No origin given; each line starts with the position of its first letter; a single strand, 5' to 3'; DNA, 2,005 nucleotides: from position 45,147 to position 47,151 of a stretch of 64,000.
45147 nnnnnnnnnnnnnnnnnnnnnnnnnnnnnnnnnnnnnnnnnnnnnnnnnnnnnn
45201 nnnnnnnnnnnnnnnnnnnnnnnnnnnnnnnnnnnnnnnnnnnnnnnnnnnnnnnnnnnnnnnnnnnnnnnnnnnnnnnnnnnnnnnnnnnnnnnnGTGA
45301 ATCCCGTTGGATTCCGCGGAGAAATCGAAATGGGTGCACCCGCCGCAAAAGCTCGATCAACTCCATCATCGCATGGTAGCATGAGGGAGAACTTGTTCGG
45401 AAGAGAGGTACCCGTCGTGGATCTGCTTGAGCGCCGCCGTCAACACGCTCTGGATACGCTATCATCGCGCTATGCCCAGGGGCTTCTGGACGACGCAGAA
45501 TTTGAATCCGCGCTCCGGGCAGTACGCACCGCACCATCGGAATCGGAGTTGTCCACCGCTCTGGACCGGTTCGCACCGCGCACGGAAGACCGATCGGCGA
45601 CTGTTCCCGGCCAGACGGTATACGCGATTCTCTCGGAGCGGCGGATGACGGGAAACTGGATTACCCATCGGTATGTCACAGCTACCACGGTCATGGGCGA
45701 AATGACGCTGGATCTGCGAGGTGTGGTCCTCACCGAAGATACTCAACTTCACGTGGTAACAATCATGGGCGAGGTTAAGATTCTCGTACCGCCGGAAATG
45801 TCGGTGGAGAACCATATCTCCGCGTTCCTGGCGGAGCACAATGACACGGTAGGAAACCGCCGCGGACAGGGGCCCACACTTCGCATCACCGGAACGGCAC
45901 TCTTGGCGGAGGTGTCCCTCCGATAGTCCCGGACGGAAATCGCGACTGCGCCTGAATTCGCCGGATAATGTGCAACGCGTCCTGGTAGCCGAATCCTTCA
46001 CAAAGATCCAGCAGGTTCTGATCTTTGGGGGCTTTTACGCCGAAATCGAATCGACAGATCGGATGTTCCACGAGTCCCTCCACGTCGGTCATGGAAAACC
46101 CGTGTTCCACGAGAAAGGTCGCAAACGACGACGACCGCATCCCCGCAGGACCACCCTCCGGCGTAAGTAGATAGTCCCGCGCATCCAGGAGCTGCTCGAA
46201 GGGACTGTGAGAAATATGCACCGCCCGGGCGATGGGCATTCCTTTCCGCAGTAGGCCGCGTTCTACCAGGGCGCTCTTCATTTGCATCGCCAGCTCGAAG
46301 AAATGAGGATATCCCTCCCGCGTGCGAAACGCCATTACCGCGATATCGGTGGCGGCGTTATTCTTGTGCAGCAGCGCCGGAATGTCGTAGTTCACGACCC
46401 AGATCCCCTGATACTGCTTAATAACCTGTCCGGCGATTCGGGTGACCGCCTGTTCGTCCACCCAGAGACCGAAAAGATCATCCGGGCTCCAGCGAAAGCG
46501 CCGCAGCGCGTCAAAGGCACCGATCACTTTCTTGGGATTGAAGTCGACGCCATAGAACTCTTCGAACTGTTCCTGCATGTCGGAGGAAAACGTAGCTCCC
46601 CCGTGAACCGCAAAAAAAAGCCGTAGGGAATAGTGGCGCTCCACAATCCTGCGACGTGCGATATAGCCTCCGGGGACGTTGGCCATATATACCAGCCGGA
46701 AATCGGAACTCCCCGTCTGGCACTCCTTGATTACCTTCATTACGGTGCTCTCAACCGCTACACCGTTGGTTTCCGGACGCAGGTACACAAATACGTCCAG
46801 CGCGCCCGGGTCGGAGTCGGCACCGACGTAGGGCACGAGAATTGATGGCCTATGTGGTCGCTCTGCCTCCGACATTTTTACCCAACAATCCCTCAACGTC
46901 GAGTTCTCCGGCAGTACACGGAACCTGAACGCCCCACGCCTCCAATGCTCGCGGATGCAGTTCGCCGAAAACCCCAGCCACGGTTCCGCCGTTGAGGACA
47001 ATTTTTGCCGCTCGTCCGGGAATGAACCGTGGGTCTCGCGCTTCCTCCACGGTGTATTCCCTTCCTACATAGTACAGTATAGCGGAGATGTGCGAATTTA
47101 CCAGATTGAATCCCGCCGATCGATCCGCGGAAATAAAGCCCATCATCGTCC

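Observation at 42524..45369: cNMP sensor fused to a nucleoside-phosphorylase/nucleosidase-like domain, translationally coupled to an orphan ParA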

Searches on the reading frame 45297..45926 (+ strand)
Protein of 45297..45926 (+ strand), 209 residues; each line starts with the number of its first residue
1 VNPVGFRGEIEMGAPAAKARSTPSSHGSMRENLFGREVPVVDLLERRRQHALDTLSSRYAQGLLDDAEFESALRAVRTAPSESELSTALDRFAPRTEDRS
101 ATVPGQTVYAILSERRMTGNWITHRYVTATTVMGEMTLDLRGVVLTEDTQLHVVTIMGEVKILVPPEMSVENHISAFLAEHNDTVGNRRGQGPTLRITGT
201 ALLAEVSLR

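Call 5: search_protein_families(library=pfam, proteins=[window:45297-45926:+], max_evalue=0.1)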
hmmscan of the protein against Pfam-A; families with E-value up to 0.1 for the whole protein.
window:45297-45926:+ (209 aa): 3 families
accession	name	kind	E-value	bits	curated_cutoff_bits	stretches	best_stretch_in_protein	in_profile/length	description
PF09922.15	LiaF-like_C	-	1.3e-07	32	29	1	125-180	15-71/114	Cell wall-active antibiotics response LiaF, C-terminal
PF09851.14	SHOCT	-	2e-05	24.6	27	1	51-74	2-25/28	Short C-terminal domain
PF08044.16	DUF1707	-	5.7e-05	23.5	27.6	1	48-88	8-48/53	DUF1707 SHOCT-like domain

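Call 6: search_protein_families(library=ncbifam, proteins=[window:45297-45926:+], max_evalue=0.1)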
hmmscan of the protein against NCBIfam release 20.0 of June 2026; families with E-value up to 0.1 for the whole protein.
window:45297-45926:+ (209 aa): 1 family
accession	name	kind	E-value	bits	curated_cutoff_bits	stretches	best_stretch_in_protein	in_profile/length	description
NF040535.1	LiaF_C_term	equivalog_domain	8e-07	29.1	57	1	128-181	5-59/103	cell wall-active antibiotics response protein LiaF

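Call 7: search_protein_families(library=padloc, proteins=[window:45297-45926:+], max_evalue=0.1)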
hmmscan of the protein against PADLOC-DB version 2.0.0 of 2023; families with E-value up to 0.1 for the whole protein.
window:45297-45926:+ (209 aa): 0 families

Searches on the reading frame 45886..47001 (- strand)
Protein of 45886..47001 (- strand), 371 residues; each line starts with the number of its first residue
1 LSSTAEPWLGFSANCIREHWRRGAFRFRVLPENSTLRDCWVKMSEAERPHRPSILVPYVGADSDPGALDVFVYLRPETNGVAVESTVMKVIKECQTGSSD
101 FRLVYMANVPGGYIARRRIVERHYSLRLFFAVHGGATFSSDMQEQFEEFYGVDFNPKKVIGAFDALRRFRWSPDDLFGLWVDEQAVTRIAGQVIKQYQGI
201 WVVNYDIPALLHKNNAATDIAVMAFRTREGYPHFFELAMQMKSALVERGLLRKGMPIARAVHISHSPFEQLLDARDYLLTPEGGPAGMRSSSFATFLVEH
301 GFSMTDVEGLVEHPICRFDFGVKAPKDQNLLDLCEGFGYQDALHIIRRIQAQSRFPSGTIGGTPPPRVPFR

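Call 5: search_protein_families(library=pfam, proteins=[window:45886-47001:-], max_evalue=0.1)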
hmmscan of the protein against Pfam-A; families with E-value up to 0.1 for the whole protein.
window:45886-47001:- (371 aa): 0 families

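Call 6: search_protein_families(library=ncbifam, proteins=[window:45886-47001:-], max_evalue=0.1)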
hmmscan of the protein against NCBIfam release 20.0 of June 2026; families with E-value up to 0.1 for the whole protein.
window:45886-47001:- (371 aa): 0 families

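Call 7: search_protein_families(library=padloc, proteins=[window:45886-47001:-], max_evalue=0.1)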
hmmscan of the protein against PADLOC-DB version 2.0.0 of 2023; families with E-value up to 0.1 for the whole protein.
window:45886-47001:- (371 aa): 0 families

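Call 21: search_solved_structures(query=window:45889-46875:-, max_evalue=10)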
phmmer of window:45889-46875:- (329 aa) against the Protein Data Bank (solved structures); distinct sequences matched with E-value up to 10: 0.

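Call 22: search_protein_families(library=pfam, proteins=[window:45889-46875:-], max_evalue=10)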
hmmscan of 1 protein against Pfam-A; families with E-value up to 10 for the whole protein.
window:45889-46875:- (329 aa): 0 families
